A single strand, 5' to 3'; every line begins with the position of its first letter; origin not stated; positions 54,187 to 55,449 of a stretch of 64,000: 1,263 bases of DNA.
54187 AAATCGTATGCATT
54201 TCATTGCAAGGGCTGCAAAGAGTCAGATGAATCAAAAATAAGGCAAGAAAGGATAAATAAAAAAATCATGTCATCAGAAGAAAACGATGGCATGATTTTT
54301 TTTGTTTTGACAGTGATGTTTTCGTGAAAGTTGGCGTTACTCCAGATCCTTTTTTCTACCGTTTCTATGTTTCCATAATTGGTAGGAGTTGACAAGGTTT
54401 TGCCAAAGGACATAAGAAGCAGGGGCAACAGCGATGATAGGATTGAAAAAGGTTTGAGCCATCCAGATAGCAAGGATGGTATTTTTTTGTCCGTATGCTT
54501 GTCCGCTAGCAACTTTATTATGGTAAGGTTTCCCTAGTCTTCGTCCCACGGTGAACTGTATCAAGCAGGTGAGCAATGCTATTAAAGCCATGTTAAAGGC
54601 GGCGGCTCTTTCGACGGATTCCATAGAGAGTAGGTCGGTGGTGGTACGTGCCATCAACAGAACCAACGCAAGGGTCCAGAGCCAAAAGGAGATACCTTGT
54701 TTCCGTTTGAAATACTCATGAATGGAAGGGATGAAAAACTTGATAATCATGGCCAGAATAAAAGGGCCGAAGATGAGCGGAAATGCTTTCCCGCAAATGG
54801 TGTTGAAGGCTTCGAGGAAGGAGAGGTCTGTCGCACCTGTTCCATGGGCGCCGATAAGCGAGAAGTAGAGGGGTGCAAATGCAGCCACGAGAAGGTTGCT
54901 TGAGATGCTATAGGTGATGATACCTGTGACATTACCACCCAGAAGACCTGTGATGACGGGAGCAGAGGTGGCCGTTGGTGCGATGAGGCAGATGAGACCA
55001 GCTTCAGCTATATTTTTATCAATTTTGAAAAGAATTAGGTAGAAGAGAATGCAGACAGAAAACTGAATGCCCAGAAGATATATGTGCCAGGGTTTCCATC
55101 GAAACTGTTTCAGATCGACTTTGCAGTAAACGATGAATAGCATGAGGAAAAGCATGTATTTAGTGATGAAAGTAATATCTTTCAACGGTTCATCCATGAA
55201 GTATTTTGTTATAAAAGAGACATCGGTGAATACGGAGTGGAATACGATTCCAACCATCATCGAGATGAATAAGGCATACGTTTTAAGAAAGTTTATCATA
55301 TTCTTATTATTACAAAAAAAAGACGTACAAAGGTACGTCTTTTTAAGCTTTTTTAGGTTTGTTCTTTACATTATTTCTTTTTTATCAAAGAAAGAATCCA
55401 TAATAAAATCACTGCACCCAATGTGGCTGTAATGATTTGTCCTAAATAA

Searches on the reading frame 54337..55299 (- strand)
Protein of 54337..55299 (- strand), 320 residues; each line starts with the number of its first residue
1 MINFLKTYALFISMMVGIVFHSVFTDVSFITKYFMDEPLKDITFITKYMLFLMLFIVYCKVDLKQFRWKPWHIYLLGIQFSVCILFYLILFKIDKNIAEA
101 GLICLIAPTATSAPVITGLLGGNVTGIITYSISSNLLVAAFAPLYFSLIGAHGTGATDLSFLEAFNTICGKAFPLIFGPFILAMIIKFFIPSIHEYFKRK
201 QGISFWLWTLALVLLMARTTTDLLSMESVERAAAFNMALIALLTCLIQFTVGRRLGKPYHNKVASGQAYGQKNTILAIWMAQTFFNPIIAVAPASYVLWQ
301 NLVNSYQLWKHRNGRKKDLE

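Call 84: search_protein_families(library=pfam, proteins=[window:54337-55299:-], max_evalue=0.001)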
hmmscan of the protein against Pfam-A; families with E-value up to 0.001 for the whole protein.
window:54337-55299:- (320 aa): 1 family
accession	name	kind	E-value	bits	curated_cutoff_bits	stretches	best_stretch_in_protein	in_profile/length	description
PF01758.21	SBF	-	2e-07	31.3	24.3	1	49-217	3-181/191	Sodium Bile acid symporter family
